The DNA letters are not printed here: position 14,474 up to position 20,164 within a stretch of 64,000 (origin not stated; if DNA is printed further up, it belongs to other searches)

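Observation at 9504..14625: Five-gene operon mixing leuB/leuC/leuD-type enzymes with an HMG-CoA-lyase-like lyase and a family III CoA-transferase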

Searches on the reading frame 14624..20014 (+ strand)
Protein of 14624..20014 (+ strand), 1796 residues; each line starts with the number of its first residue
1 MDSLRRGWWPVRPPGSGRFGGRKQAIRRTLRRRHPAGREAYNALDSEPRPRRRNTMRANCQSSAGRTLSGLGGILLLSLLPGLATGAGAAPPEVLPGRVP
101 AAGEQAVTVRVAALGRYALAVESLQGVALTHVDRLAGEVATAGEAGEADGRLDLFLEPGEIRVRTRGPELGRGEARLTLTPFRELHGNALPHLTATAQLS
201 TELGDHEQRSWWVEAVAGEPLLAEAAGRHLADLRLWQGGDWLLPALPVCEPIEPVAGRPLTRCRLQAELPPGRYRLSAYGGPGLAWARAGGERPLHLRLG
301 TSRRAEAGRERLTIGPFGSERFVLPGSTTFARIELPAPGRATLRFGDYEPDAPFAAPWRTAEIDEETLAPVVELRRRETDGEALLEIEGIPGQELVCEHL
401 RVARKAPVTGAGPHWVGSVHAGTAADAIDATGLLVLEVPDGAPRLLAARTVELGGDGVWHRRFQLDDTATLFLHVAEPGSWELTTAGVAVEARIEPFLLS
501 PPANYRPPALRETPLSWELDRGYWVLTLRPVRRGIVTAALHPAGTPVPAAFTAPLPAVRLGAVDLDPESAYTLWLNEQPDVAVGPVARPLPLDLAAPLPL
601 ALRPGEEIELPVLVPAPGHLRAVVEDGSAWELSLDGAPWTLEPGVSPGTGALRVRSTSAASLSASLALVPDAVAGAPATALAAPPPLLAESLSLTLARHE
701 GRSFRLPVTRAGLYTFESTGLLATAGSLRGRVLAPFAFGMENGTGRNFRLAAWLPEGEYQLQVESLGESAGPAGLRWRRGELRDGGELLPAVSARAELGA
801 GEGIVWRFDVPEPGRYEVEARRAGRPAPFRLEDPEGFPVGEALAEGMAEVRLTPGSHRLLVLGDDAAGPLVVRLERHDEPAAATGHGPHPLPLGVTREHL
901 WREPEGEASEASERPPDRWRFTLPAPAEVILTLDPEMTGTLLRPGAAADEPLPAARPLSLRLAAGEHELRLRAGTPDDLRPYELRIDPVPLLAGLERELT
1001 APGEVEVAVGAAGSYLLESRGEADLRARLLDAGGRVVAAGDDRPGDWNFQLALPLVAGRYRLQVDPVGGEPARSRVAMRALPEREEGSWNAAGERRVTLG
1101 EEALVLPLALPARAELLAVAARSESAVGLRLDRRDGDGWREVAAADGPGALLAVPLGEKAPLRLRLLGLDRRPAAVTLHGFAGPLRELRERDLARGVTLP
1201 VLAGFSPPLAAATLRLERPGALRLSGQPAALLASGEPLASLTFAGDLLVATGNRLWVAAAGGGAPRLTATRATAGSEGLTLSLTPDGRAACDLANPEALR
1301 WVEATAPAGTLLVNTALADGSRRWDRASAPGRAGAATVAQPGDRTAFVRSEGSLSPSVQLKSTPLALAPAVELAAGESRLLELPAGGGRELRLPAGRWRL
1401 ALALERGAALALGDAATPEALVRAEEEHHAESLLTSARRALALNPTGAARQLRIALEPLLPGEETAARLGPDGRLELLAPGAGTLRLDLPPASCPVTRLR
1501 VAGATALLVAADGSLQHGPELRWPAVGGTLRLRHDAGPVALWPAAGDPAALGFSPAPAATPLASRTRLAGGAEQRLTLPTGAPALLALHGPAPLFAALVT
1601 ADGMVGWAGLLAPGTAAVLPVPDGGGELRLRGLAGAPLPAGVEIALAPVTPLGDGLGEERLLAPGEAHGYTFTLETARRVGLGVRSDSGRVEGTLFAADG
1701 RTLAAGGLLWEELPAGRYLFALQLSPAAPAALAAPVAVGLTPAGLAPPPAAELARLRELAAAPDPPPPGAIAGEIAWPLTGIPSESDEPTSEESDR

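Call 14: search_protein_families(library=pfam, proteins=[window:14624-20014:+])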
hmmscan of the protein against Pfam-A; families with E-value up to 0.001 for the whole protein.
window:14624-20014:+ (1796 aa): 0 families
